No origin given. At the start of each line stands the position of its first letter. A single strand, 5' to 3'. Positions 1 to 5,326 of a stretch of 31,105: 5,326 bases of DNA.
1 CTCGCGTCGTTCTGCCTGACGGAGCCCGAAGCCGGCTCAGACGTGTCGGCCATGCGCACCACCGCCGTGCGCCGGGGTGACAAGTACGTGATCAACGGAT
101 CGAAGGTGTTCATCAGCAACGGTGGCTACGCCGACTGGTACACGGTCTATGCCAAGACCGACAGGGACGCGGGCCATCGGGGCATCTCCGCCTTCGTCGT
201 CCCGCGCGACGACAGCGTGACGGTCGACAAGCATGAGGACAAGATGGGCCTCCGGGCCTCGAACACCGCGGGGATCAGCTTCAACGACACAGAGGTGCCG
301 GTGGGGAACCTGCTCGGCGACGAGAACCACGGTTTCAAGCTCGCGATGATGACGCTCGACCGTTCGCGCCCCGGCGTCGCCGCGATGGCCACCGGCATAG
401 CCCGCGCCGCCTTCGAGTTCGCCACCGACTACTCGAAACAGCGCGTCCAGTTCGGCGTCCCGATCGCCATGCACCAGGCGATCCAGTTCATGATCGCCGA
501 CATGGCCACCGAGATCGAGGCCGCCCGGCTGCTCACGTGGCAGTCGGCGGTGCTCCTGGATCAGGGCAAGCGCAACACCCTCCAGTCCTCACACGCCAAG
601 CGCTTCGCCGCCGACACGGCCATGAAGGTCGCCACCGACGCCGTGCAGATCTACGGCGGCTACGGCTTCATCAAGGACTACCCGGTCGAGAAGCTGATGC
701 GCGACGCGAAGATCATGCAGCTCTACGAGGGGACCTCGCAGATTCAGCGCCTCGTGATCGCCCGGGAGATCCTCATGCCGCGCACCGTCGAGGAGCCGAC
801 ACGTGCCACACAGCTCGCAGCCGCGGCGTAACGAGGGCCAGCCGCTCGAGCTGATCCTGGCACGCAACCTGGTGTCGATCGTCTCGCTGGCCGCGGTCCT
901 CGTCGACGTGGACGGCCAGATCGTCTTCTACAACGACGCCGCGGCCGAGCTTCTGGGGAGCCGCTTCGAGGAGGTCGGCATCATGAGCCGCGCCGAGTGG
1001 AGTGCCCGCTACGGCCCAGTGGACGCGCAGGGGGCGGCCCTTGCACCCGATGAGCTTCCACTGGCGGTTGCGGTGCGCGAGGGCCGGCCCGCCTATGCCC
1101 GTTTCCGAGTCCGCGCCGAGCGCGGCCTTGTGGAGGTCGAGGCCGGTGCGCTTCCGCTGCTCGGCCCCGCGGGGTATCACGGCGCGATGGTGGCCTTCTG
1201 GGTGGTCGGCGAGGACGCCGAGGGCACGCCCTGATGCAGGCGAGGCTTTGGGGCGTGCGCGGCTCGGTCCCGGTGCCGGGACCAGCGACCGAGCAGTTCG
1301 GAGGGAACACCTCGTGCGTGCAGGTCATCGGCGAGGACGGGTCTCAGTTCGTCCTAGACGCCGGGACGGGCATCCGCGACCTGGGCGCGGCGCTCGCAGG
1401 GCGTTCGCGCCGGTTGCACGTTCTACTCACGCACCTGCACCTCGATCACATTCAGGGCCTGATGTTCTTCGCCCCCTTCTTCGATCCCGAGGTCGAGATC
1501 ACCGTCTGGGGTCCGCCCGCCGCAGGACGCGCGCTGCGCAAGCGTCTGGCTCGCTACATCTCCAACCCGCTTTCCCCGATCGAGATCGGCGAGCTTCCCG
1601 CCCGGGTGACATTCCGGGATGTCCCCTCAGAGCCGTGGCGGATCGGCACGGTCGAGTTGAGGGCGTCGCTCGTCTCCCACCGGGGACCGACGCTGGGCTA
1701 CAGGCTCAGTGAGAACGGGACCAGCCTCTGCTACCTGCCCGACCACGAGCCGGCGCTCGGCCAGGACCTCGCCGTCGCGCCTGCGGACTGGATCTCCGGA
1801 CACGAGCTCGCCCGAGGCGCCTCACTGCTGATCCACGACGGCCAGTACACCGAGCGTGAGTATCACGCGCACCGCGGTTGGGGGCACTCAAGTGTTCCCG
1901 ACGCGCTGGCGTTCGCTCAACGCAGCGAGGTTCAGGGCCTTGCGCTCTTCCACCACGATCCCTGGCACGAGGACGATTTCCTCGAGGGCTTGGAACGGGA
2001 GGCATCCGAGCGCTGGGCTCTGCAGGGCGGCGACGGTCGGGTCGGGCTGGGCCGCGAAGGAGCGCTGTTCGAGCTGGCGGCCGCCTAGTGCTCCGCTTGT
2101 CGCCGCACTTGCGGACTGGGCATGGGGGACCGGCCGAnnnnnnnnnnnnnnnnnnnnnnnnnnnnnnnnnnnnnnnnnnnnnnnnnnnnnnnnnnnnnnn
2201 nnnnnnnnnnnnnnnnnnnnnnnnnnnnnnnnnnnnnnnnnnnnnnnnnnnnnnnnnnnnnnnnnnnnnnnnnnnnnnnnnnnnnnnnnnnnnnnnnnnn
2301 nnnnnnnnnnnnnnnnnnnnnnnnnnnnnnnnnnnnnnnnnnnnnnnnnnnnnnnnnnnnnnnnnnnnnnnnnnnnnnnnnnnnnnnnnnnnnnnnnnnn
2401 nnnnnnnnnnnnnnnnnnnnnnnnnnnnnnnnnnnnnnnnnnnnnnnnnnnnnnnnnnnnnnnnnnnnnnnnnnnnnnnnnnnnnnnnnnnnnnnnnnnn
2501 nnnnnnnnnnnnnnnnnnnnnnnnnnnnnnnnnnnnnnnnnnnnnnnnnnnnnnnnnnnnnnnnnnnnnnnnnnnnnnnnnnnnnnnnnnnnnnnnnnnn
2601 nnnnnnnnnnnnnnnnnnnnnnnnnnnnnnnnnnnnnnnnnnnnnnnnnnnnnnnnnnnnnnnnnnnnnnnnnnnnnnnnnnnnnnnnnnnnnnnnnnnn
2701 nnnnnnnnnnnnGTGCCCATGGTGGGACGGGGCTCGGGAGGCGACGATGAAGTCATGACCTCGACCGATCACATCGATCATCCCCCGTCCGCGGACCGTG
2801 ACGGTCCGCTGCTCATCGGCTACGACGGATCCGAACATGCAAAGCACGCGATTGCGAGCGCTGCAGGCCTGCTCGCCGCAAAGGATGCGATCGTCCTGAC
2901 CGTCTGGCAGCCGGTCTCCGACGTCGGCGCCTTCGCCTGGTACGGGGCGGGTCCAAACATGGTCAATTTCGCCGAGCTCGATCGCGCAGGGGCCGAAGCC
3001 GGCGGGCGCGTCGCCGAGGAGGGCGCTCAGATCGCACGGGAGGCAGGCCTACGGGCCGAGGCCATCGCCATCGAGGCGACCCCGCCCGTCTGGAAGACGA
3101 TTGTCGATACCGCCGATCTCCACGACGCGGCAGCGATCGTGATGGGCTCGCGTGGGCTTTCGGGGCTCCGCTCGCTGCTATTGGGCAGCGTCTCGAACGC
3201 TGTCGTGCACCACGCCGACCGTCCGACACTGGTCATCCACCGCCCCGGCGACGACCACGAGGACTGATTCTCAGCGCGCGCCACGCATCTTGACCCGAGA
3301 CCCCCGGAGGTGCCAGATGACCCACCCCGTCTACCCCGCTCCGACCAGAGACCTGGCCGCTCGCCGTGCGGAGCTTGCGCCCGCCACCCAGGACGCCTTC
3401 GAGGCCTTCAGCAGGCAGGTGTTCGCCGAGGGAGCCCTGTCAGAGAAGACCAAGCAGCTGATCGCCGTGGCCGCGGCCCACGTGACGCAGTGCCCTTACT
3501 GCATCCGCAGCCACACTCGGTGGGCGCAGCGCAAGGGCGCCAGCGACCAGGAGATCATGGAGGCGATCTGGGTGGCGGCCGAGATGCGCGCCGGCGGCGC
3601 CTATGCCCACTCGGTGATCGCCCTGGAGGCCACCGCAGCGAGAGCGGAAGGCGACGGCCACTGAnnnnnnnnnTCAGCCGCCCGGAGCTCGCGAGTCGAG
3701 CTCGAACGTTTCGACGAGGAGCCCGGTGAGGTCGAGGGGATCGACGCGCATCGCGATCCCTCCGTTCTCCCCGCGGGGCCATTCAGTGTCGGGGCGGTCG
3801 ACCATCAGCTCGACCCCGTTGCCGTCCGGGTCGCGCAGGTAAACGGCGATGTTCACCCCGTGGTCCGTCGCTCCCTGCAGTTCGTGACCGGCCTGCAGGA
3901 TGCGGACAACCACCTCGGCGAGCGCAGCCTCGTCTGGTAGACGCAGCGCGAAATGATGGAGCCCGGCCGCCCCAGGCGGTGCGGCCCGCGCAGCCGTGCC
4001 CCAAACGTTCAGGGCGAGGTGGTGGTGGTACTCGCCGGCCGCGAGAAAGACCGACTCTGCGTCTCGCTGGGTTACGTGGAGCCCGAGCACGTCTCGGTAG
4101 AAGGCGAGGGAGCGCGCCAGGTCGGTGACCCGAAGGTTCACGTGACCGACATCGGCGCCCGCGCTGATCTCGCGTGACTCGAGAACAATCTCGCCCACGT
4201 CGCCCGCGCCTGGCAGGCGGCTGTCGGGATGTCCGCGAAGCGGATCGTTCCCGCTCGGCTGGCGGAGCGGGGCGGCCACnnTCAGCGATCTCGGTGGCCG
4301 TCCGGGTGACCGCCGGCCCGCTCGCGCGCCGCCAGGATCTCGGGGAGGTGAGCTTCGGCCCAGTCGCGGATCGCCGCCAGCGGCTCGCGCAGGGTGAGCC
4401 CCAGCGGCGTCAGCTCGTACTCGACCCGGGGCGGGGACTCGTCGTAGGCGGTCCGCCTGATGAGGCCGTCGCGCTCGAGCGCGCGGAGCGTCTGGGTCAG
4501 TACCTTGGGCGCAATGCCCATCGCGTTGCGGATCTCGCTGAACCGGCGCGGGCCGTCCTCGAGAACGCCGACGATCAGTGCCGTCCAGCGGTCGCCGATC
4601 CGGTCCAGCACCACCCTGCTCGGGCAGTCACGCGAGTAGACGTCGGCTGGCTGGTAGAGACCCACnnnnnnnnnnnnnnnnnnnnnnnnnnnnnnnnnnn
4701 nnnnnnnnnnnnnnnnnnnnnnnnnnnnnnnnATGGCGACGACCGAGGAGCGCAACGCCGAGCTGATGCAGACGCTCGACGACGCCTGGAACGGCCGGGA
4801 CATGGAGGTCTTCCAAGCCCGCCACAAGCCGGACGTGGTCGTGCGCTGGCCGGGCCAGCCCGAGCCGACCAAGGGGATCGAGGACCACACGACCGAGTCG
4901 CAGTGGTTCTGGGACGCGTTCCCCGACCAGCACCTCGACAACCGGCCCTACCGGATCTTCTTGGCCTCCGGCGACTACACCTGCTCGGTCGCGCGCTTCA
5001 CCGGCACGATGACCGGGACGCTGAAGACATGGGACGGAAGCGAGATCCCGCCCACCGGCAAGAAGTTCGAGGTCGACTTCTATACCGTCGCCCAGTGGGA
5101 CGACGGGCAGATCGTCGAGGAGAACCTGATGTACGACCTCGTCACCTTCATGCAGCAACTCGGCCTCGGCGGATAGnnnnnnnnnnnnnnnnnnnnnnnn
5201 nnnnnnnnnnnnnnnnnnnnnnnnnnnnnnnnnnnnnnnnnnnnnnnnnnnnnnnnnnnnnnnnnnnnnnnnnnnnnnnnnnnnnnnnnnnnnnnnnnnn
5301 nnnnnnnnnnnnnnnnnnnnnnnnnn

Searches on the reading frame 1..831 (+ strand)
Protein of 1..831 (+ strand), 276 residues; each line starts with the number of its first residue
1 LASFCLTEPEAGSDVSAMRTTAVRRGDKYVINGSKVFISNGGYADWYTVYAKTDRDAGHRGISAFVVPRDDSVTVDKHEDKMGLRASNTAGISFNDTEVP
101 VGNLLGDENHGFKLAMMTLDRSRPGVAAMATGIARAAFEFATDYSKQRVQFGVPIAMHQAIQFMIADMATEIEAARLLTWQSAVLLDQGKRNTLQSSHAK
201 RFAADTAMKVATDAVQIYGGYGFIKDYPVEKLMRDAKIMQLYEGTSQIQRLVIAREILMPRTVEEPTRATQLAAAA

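Call 8: search_protein_families(library=pfam, proteins=[window:1-831:+], max_evalue=0.01)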
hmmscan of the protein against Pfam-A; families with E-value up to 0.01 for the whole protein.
window:1-831:+ (276 aa): 4 families
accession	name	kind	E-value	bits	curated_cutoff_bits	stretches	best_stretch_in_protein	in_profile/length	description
PF00441.29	Acyl-CoA_dh_1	-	1.7e-51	174.8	22.4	1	109-258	1-150/150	Acyl-CoA dehydrogenase, C-terminal domain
PF02770.24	Acyl-CoA_dh_M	-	1.4e-26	92.9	33.3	1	3-96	1-96/97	Acyl-CoA dehydrogenase, middle domain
PF08028.16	Acyl-CoA_dh_2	-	3.3e-23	82.9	22.7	1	126-246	3-133/134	Acyl-CoA dehydrogenase, C-terminal domain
PF22924.1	ACOX_C_alpha1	-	2.5e-05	24.6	27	1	143-257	50-168/169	Acyl-CoA oxidase, C-alpha1 domain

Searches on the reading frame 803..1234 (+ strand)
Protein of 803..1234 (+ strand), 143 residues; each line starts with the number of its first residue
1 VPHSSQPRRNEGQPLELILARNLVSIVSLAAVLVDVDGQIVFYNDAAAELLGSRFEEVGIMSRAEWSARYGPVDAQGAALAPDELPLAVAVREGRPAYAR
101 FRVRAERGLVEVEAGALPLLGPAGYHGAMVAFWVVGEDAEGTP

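Call 8: search_protein_families(library=pfam, proteins=[window:803-1234:+], max_evalue=0.01)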
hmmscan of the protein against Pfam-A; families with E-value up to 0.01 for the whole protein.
window:803-1234:+ (143 aa): 4 families
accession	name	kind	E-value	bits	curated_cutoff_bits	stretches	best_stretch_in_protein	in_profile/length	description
PF13188.13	PAS_8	-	0.00027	21.1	21.8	1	30-58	12-43/65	PAS domain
PF13426.13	PAS_9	-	0.0013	19.5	27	1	31-58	4-31/103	PAS domain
PF08448.16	PAS_4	-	0.0025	18.5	23.1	0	30-137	7-107/110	PAS fold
PF00989.32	PAS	-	0.0048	17.3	22.6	1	31-57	14-40/113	PAS fold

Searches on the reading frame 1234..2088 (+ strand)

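Call 8: search_protein_families(library=pfam, proteins=[window:1234-2088:+], max_evalue=0.01)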
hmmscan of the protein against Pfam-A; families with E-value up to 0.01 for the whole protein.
window:1234-2088:+ (284 aa): 3 families
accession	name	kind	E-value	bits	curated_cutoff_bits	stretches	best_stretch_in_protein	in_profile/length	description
PF12706.13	Lactamase_B_2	-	6.9e-19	68.7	27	1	39-241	3-200/200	Beta-lactamase superfamily domain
PF00753.33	Lactamase_B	-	6.1e-06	26.7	22.7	1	31-122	10-97/196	Metallo-beta-lactamase superfamily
PF02112.21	PDEase_II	-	0.0082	15.7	23.7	0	64-103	87-130/340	cAMP phosphodiesterases class-II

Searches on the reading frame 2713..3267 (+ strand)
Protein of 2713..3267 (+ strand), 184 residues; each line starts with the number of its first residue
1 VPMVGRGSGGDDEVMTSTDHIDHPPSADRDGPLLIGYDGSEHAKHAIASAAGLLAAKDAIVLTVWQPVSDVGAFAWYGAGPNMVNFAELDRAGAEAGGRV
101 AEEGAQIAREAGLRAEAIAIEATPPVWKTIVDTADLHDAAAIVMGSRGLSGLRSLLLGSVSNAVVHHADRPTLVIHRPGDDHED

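Call 8: search_protein_families(library=pfam, proteins=[window:2713-3267:+], max_evalue=0.01)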
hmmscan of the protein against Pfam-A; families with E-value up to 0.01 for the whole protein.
window:2713-3267:+ (184 aa): 1 family
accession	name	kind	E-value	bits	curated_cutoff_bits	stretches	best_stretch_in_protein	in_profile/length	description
PF00582.32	Usp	-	2.9e-21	76.9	24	1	33-176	5-141/141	Universal stress protein family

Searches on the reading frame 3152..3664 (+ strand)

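Call 8: search_protein_families(library=pfam, proteins=[window:3152-3664:+], max_evalue=0.01)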
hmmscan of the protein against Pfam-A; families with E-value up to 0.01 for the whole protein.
window:3152-3664:+ (170 aa): 1 family
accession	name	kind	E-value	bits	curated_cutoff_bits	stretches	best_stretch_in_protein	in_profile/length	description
PF02627.25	CMD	-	1.9e-21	76.3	23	1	77-159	1-83/84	Carboxymuconolactone decarboxylase family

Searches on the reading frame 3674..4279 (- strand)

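Call 8: search_protein_families(library=pfam, proteins=[window:3674-4279:-], max_evalue=0.01)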
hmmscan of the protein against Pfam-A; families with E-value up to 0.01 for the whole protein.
window:3674-4279:- (201 aa): 4 families
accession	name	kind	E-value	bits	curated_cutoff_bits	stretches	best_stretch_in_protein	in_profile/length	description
PF00903.31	Glyoxalase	-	4.6e-18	66.2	20.6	1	44-158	2-121/121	Glyoxalase/Bleomycin resistance protein/Dioxygenase superfamily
PF22677.2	Ble-like_N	-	5.4e-07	29.7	24.5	1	46-76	4-35/41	Bleomycin resistance protein-like N-terminal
PF18029.7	Glyoxalase_6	-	8.1e-07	30.1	23.6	1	47-158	2-105/106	Glyoxalase-like domain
PF13669.12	Glyoxalase_4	-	0.0021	18.8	27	0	46-116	2-78/109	Glyoxalase/Bleomycin resistance protein/Dioxygenase superfamily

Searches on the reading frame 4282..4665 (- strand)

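Call 8: search_protein_families(library=pfam, proteins=[window:4282-4665:-], max_evalue=0.01)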
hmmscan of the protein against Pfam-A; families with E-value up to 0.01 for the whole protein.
window:4282-4665:- (127 aa): 8 families
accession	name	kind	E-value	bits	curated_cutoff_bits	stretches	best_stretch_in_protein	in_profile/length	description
PF01638.23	HxlR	-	6.3e-27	93.7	20.8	1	23-109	2-89/91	HxlR-like helix-turn-helix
PF01047.28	MarR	-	5.3e-05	23.5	24.6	1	37-73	15-51/59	MarR family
PF01022.26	HTH_5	-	0.00017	21.8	22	1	31-70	7-46/47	Bacterial regulatory protein, arsR family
PF12840.13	HTH_20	-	0.00034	21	27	1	31-71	9-50/51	Helix-turn-helix domain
PF25213.1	HVO_A0261_N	-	0.0013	19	35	1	32-99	17-77/86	HVO_A0261 N-terminal domain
PF12802.13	MarR_2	-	0.0016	19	27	1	29-72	8-53/61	MarR family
PF03551.20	PadR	-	0.0022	18.4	27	1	58-89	36-69/75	Transcriptional regulator PadR-like family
PF24270.1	HTH_Cmi2_C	-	0.0049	17.6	27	1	24-73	73-122/125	Cmi2, C-terminal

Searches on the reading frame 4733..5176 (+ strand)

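Call 8: search_protein_families(library=pfam, proteins=[window:4733-5176:+], max_evalue=0.01)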
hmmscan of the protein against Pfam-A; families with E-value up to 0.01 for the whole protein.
window:4733-5176:+ (147 aa): 2 families
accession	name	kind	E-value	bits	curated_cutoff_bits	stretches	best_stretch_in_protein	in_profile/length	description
PF07366.18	SnoaL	-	4e-27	95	28.4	1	10-143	2-126/126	SnoaL-like polyketide cyclase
PF12680.13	SnoaL_2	-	5.2e-15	56.3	27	1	17-129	6-101/102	SnoaL-like domain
